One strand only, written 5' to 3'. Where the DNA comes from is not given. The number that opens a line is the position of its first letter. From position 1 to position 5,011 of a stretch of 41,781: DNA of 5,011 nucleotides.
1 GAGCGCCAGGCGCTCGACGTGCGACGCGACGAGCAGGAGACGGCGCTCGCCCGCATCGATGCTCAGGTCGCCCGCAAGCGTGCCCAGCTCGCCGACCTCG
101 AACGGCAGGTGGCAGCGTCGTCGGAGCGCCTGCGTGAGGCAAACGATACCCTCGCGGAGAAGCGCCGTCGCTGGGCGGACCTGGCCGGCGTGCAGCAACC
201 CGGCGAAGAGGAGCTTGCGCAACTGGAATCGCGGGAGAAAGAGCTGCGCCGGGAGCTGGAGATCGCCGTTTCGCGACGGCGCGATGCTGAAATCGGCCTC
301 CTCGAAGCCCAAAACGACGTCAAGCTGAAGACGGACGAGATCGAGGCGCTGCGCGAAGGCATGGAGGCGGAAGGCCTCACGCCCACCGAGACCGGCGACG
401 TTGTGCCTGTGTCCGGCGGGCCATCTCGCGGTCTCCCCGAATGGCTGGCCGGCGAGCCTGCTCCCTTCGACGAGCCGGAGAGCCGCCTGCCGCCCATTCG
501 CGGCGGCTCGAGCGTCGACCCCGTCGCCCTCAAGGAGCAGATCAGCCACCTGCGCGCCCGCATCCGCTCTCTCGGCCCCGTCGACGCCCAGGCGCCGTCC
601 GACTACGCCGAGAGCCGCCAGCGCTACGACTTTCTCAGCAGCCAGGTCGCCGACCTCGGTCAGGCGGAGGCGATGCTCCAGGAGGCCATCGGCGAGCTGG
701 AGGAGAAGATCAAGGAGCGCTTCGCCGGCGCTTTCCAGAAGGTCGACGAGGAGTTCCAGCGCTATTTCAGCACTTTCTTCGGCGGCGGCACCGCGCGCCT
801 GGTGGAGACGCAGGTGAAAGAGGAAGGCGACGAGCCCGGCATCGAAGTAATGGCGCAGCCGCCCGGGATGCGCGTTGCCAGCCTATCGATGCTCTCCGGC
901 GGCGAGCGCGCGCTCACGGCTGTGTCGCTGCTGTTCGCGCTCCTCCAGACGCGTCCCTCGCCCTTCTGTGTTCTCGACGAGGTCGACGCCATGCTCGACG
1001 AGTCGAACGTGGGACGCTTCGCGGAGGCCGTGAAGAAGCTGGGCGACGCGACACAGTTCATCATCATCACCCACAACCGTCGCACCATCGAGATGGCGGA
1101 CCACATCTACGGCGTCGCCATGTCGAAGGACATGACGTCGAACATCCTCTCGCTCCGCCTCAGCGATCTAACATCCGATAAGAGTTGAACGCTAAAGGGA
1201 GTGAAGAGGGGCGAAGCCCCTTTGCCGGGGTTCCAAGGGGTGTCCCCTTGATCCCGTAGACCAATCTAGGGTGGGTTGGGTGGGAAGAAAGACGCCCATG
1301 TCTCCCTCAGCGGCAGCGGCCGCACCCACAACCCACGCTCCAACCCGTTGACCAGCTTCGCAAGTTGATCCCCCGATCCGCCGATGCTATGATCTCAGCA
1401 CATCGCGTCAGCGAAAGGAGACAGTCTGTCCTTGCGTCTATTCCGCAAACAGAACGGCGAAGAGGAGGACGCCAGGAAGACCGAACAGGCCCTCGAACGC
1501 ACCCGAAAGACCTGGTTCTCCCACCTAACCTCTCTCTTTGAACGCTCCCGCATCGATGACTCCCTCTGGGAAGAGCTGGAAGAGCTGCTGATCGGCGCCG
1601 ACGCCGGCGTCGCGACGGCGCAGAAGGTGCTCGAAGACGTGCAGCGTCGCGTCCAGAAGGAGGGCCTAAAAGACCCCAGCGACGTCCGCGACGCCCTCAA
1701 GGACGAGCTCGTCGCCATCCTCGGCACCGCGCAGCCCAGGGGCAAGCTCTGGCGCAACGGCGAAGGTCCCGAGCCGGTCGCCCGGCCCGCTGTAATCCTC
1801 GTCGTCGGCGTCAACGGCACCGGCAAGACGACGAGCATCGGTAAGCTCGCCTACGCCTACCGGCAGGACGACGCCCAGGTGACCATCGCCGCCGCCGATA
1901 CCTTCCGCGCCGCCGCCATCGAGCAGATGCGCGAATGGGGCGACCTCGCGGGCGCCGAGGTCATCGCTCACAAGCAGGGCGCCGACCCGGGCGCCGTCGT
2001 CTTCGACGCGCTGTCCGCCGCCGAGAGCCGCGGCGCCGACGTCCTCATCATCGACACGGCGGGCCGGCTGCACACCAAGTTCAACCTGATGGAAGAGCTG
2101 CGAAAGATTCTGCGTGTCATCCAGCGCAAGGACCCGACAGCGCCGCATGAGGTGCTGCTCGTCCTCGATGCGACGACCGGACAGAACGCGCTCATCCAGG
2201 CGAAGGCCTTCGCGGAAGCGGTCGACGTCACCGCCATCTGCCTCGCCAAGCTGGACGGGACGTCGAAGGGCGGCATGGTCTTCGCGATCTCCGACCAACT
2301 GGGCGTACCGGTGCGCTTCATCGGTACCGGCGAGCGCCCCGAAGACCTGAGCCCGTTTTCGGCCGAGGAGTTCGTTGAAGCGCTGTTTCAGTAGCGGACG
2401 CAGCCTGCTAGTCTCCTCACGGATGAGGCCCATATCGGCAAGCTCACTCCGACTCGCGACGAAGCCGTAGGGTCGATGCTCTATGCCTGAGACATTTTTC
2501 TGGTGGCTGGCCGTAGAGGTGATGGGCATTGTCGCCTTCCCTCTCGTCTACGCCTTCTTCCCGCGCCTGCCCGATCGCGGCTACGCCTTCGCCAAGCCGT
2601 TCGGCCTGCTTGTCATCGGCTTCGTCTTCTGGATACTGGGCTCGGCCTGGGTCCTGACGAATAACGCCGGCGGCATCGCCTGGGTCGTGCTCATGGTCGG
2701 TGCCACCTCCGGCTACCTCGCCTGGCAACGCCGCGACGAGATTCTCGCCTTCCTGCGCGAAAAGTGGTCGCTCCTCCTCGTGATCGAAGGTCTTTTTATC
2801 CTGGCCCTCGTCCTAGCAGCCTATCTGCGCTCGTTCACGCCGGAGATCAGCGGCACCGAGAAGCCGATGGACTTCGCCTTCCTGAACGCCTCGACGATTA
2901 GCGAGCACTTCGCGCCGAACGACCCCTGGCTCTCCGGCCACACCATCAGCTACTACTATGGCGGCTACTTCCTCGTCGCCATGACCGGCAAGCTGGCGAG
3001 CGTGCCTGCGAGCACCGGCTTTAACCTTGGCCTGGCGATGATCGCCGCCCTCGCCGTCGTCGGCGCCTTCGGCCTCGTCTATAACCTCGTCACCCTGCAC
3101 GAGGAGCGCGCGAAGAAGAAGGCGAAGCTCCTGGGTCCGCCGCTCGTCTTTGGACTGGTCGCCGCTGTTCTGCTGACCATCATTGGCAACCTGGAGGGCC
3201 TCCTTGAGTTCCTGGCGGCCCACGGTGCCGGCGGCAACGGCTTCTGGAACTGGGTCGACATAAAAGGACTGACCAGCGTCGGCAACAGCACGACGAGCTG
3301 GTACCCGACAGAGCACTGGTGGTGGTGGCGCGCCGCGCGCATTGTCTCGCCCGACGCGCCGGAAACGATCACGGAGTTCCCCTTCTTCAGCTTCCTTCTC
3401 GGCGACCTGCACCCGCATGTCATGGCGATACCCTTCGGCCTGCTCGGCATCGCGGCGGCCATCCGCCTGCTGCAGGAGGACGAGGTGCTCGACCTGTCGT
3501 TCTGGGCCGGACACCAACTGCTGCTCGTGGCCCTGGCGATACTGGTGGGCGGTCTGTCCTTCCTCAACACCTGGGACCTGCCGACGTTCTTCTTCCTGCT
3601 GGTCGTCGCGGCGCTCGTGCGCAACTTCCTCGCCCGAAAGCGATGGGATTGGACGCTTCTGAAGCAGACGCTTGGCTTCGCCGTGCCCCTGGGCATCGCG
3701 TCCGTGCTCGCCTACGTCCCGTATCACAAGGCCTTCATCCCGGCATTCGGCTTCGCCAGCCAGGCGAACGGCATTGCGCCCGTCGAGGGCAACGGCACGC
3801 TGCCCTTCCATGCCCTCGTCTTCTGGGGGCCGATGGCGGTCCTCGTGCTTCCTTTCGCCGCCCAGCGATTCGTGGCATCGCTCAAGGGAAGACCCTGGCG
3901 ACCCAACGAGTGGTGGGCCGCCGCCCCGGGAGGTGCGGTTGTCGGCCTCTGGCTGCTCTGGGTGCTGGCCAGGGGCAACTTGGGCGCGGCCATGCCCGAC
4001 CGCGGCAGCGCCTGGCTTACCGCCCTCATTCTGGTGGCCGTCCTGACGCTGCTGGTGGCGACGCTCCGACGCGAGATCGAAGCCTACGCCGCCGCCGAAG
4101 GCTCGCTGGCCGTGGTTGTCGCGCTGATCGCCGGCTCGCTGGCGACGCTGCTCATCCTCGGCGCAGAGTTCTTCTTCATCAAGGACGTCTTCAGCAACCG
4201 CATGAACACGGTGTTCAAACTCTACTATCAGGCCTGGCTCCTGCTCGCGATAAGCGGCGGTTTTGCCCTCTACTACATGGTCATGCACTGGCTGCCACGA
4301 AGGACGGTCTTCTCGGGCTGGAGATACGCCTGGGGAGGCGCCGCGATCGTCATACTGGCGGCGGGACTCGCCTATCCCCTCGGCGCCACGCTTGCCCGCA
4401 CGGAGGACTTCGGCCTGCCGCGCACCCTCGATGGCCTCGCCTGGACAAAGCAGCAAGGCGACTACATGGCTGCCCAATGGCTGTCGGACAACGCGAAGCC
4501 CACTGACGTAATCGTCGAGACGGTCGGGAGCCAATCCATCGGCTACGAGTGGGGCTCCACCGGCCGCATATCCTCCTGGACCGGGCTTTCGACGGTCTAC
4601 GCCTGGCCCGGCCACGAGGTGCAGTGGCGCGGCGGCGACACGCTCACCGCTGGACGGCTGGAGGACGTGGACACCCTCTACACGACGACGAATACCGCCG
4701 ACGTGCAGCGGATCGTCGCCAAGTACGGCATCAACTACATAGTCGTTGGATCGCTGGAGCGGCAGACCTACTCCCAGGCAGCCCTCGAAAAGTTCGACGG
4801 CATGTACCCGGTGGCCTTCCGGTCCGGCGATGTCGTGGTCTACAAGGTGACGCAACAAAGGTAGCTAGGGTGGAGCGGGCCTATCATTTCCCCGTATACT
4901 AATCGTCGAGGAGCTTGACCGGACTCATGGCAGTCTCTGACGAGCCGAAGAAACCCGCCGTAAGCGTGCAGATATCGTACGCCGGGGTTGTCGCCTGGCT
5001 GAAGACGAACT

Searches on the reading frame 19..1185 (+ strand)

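Call 39: search_protein_families(library=pfam, proteins=[window:19-1185:+], max_evalue=0.01)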
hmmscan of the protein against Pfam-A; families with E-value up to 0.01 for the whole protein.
window:19-1185:+ (389 aa): 2 families
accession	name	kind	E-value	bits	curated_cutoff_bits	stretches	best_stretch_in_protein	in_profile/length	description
PF02463.25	SMC_N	-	3e-29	102.5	40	1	49-374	135-219/220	RecF/RecN/SMC N terminal domain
PF03245.18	Phage_lysis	-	0.0076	16.9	25.4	0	25-81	3-59/126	Bacteriophage Rz lysis protein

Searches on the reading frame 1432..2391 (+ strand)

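Call 39: search_protein_families(library=pfam, proteins=[window:1432-2391:+], max_evalue=0.01)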
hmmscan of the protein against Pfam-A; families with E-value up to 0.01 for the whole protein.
window:1432-2391:+ (320 aa): 14 families
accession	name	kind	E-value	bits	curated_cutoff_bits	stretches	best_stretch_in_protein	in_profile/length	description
PF00448.28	SRP54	-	2.8e-73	246.2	22.7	1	119-319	1-195/196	SRP54-type protein, GTPase domain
PF02881.24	SRP54_N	-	2.4e-15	56.9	22.4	1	32-93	5-75/75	SRP54-type protein, helical bundle domain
PF13401.12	AAA_22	-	7.9e-08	33.1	27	1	120-234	6-111/130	AAA domain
PF13604.12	AAA_30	-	1.1e-07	32.3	27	1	120-221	19-106/191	AAA domain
PF13191.12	AAA_16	-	5e-06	27.5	32.6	1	118-247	23-140/167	AAA ATPase domain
PF13245.12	AAA_19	-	7.3e-05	23.4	25.1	1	119-223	11-114/134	AAA domain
PF25199.1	nSTAND_NTPase5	-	0.00029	21.1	34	1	114-207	36-129/145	Novel STAND NTPase 5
PF09848.15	SLFN-g3_helicase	-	0.0022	17.8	24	1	120-232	2-113/354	Schlafen group 3, DNA/RNA helicase domain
PF13479.12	AAA_24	-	0.0042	17.4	27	1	119-213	2-76/195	AAA domain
PF06414.18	Zeta_toxin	-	0.0058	16.5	22.3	1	114-168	12-66/199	Zeta toxin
PF20720.3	nSTAND3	-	0.0073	16.5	27.2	0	121-152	19-50/155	Novel STAND NTPase 3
PF05729.18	NACHT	-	0.0074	16.6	26.7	0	121-230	2-110/167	NACHT domain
PF00005.33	ABC_tran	-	0.0078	17.2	25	0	120-167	12-55/137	ABC transporter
PF00004.35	AAA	-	0.0098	16.8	21.2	0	122-224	1-89/131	ATPase family associated with various cellular activities (AAA)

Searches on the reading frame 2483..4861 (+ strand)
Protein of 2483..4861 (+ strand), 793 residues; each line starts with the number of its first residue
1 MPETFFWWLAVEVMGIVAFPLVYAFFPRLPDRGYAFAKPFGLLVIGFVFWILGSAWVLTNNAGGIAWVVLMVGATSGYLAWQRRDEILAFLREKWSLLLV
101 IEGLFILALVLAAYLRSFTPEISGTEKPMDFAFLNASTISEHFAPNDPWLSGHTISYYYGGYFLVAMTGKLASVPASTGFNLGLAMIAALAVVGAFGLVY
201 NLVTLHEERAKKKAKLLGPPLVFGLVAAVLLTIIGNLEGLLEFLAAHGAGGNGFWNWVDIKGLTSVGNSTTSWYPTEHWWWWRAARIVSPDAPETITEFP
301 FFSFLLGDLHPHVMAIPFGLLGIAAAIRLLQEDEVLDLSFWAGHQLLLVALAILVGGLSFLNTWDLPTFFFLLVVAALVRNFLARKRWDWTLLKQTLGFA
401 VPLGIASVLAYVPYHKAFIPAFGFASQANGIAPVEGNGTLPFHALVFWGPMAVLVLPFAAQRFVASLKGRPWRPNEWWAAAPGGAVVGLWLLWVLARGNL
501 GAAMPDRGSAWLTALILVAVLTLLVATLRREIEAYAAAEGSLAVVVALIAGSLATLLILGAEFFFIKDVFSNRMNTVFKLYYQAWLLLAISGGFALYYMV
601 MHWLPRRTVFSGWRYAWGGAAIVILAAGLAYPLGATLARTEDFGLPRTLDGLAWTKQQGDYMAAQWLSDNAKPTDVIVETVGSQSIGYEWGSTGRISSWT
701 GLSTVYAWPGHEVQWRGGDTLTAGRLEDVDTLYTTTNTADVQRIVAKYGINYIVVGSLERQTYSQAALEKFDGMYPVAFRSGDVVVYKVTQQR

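Call 39: search_protein_families(library=pfam, proteins=[window:2483-4861:+], max_evalue=0.01)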
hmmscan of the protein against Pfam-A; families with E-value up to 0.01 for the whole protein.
window:2483-4861:+ (793 aa): 1 family
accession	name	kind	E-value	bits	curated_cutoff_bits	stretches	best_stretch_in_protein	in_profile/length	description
PF10060.15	DUF2298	-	1.7e-100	337.7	27.8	1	44-588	1-488/488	Uncharacterized membrane protein (DUF2298)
